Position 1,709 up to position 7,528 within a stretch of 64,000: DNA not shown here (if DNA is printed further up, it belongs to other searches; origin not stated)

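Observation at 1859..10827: Rhs polymorphic-toxin locus with a long immunity tail in a Chlamydiae-type genome, without any T6SS context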

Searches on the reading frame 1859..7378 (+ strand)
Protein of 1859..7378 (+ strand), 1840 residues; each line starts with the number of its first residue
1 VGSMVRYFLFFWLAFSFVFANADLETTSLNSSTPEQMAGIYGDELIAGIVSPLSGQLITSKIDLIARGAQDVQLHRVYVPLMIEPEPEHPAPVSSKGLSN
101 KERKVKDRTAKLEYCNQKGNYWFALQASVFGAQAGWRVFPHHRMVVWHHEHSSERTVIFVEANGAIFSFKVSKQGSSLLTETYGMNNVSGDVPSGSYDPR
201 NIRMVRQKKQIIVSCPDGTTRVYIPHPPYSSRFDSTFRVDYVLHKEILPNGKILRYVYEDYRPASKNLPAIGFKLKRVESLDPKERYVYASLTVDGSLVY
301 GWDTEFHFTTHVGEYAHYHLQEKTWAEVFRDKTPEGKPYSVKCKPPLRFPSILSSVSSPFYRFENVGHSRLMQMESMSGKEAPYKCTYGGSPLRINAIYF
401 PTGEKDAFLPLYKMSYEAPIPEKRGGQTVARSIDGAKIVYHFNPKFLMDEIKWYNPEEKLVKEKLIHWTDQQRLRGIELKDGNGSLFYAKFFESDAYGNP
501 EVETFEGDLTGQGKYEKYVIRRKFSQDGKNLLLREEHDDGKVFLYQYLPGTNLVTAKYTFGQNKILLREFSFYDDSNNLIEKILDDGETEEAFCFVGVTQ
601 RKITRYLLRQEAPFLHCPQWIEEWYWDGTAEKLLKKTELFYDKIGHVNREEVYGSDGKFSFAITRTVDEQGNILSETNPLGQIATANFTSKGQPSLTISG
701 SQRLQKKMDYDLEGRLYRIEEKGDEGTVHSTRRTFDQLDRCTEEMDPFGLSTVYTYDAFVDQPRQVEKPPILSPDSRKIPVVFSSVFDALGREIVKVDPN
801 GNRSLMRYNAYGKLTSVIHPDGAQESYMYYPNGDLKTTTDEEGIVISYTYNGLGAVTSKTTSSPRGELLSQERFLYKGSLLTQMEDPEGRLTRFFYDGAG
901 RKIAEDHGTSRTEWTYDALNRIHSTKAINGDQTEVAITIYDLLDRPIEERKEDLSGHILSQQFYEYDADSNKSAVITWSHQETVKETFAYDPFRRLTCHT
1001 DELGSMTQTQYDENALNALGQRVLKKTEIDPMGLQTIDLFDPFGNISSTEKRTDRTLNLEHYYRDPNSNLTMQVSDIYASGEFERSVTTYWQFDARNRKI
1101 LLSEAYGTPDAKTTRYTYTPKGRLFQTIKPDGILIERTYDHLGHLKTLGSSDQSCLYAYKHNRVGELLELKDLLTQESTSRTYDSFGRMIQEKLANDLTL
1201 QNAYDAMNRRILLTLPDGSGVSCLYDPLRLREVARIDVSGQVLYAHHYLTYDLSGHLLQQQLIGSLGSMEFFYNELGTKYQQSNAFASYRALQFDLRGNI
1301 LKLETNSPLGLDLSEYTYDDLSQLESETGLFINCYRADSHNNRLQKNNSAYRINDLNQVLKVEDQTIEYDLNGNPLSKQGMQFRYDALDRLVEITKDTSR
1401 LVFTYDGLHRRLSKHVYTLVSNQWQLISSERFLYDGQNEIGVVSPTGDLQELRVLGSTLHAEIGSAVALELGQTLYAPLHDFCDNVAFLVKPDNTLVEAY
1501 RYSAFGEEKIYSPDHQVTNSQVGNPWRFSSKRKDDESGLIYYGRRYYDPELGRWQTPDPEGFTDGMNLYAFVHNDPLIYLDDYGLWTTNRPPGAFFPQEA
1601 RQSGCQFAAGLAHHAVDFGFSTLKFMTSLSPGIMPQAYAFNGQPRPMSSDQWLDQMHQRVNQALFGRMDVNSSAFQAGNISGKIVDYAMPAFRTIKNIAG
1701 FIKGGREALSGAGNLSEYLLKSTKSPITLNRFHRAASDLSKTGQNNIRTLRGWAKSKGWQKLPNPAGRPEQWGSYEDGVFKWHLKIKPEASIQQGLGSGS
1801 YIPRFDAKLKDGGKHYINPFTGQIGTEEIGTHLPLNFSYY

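Call 5: search_protein_families(library=pfam, proteins=[window:1859-7378:+], max_evalue=0.1)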
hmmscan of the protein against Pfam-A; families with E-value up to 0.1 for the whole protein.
window:1859-7378:+ (1840 aa): 1 family
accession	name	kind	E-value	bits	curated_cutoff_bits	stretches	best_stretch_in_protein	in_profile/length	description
PF05593.20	RHS_repeat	-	1.4e-37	127.8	22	6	829-861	1-33/38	RHS Repeat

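Call 6: search_protein_families(library=ncbifam, proteins=[window:1859-7378:+], max_evalue=0.1)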
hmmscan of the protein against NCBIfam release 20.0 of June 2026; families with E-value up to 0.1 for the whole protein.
window:1859-7378:+ (1840 aa): 3 families
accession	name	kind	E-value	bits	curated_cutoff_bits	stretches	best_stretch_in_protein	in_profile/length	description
NF041261.1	RHS_core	equivalog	7.7e-31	106.8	2000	3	798-1015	531-732/1261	RHS element core protein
TIGR01643.1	YD_repeat_2x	repeat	6.5e-25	86.6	15.8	3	788-827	2-41/42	YD repeat-containing protein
TIGR03696.1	Rhs_assc_core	domain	2.9e-21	75.8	32.5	1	1502-1585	1-76/76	RHS repeat-associated core domain-containing protein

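Call 11: find_homologous_proteins(query=window:1859-7378:+)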
Query window:1859-7378:+ (1840 aa): 265 proteins with E <= 0.001 among 5534 candidates; the best 120 are listed.
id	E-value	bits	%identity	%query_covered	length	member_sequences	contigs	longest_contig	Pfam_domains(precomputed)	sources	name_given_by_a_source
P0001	0.0e+0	3727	91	96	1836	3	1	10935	PF05593.20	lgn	-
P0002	0.0e+0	1773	52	72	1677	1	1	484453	PF00545.26,PF05593.20,PF25023.2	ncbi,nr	ncbi:MAG: hypothetical protein JSS32_02360 [Verrucomicrobia bacterium]|nr:hypothetical protein [Verr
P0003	0.0e+0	1069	38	86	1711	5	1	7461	PF05593.20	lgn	-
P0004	0.0e+0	1066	38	86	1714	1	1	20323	PF05593.20,PF25023.2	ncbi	-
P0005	0.0e+0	1064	39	86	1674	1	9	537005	PF05593.20,PF25023.2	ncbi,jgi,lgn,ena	ncbi:MAG: RHS repeat-associated core domain-containing protein [Rhabdochlamydiaceae bacterium]|jgi:R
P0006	0.0e+0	1056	37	88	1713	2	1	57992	PF05593.20,PF25023.2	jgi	-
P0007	0.0e+0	1054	37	89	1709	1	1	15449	PF05593.20,PF25023.2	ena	-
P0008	0.0e+0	1054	39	86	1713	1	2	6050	PF05593.20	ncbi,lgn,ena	-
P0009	0.0e+0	1050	38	86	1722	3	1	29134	PF05593.20,PF25023.2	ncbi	-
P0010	0.0e+0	1049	38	86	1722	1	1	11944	PF05593.20,PF25023.2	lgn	-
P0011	0.0e+0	1047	38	86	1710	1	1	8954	PF05593.20,PF25023.2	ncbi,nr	ncbi:MAG: RHS repeat-associated core domain-containing protein [Chlamydiae bacterium]|nr:RHS repeat-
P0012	0.0e+0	1041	37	86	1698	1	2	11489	PF05593.20,PF25023.2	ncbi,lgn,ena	-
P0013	0.0e+0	1040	37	87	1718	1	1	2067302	PF05593.20,PF25023.2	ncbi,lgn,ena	-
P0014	0.0e+0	1039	38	85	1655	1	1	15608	PF05593.20,PF25023.2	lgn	-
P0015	0.0e+0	1039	38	86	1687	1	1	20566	PF05593.20,PF25023.2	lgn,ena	-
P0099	1.2e-30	124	24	52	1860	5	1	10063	PF05593.20,PF25023.2,PF20148.5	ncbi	ncbi:MAG: RHS repeat-associated core domain-containing protein, partial [Spirochaetaceae bacterium]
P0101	1.1e-29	121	23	50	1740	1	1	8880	PF05593.20,PF15526.12,PF25023.2,PF20148.5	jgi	jgi:RHS repeat-associated protein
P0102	1.3e-29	121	23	51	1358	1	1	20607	PF25174.2,PF05593.20,PF25023.2,PF20148.5,PF23414.2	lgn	-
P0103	7.2e-29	118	23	50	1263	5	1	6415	PF05593.20,PF25023.2,PF20148.5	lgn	-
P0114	8.9e-25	105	24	46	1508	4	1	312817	PF05593.20,PF25023.2,PF20148.5,PF03527.21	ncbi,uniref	ncbi:RHS repeat-associated core domain-containing protein [Streptomyces fructofermentans]|uniref:RHS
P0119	3.6e-24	103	24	44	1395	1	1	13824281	PF05593.20,PF25023.2,PF20148.5,PF03527.21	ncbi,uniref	ncbi:DUF6531 domain-containing protein [Sorangium sp. So ce1099]|uniref:DUF6531 domain-containing pr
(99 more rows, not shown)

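Call 38: find_encoding_contigs(protein=window:1868-7378:+, flank=10000, max_places=4)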
Protein window:1868-7378:+ (1837 aa): no gene with exactly this product is on record in the collection.

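Call 65: find_encoding_contigs(protein=P0001, flank=10000, max_places=3)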
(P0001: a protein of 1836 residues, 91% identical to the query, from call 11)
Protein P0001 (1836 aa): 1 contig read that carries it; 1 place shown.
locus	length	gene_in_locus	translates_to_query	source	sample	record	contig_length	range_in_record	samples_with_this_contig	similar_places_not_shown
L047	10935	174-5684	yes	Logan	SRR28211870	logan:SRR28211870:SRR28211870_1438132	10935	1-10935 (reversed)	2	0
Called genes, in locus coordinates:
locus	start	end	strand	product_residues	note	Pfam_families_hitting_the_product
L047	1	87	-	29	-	?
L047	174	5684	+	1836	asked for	PF05593:RHS_repeat (faint)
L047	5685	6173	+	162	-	-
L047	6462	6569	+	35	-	-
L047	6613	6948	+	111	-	-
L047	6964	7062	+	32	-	-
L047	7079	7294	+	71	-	PF15569:Imm40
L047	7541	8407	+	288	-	PF09935:DUF2167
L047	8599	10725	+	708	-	PF07697:7TMR-HDED (weak), PF07698:7TM-7TMR_HD, PF01966:HD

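Call 68: search_protein_families(library=pfam, proteins=[L047:5685-6170:+, L047:7541-8404:+], max_evalue=0.01)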
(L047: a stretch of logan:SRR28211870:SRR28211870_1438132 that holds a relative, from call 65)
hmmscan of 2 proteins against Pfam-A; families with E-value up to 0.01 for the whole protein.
L047:5685-6170:+ (162 aa): 1 family
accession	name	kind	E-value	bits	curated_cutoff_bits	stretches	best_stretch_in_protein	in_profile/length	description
PF09204.15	Colicin_immun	-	0.0011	19.9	22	1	11-87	6-82/88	Bacterial self-protective colicin-like immunity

L047:7541-8404:+ (288 aa): 1 family
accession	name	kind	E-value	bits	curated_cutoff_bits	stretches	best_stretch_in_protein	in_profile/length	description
PF09935.14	DUF2167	-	9.5e-53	179.3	25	1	40-268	3-237/238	Protein of unknown function (DUF2167)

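Call 70: search_protein_families(library=pfam, proteins=[P0103, P0099, P0114, P0119, P0101, P0102], max_evalue=0.00001)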
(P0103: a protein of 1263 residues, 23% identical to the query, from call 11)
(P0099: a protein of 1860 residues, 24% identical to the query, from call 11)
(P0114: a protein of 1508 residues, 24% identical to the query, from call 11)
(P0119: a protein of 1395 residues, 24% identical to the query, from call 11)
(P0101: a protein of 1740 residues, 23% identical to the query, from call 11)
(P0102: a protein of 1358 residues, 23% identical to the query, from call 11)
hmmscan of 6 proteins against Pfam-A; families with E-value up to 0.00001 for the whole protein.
P0103 (1263 aa): 3 families
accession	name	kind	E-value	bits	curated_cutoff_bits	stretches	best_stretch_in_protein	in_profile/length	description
PF05593.20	RHS_repeat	-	1.1e-92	303.4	22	7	437-474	1-38/38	RHS Repeat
PF20148.4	DUF6531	-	5.2e-21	75.2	24.1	1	103-174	1-73/74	Domain of unknown function (DUF6531)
PF25023.1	TEN_YD-shell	-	6.1e-07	28.3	50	0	574-713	605-732/909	Teneurin YD-shell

P0099 (1860 aa): 3 families
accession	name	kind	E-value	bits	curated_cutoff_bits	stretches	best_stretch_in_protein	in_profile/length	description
PF05593.20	RHS_repeat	-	6.3e-143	463.5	22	8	887-924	1-38/38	RHS Repeat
PF25023.1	TEN_YD-shell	-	8.9e-09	34.4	50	0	1680-1711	835-866/909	Teneurin YD-shell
PF20148.4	DUF6531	-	5.8e-07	30.2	24.1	1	90-143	1-54/74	Domain of unknown function (DUF6531)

P0114 (1508 aa): 3 families
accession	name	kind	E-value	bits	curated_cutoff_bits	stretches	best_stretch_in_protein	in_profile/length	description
PF05593.20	RHS_repeat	-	3.8e-88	288.9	22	9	860-897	1-38/38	RHS Repeat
PF20148.4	DUF6531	-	5.1e-20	72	24.1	1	354-425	2-74/74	Domain of unknown function (DUF6531)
PF03527.20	RHS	-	7.4e-10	39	27.9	1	1286-1317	4-35/38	RHS protein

P0119 (1395 aa): 3 families
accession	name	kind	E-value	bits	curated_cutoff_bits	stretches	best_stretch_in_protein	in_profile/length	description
PF05593.20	RHS_repeat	-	7.3e-68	224.3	22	2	634-669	2-37/38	RHS Repeat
PF20148.4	DUF6531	-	6.3e-20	71.7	24.1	1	238-312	1-74/74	Domain of unknown function (DUF6531)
PF03527.20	RHS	-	3.2e-06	27.3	27.9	0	1157-1186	7-36/38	RHS protein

P0101 (1740 aa): 3 families
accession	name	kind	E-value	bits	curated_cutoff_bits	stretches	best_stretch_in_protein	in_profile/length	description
PF05593.20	RHS_repeat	-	8.1e-129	418.5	22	13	1020-1055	1-36/38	RHS Repeat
PF15526.11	Ntox21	-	3.3e-23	82.3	25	1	1673-1739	1-70/71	Novel toxin 21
PF20148.4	DUF6531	-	1.5e-12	48.1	24.1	1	392-472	2-74/74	Domain of unknown function (DUF6531)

P0102 (1358 aa): 5 families
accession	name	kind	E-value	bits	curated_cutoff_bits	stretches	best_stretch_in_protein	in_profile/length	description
PF05593.20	RHS_repeat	-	6.1e-108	352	22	12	319-355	1-37/38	RHS Repeat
PF20148.4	DUF6531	-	5.5e-07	30.3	24.1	1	40-112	4-74/74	Domain of unknown function (DUF6531)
PF25174.1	Beta-prop_THOC3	-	6.5e-07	29.1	305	0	430-539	80-188/272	THOC3 beta-propeller domain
PF25023.1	TEN_YD-shell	-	3.3e-06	25.9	50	0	903-1159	600-866/909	Teneurin YD-shell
PF23414.1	Beta-prop_EML_2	-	3.8e-06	26.9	90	0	462-573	42-154/266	Echinoderm microtubule-associated protein second beta-propeller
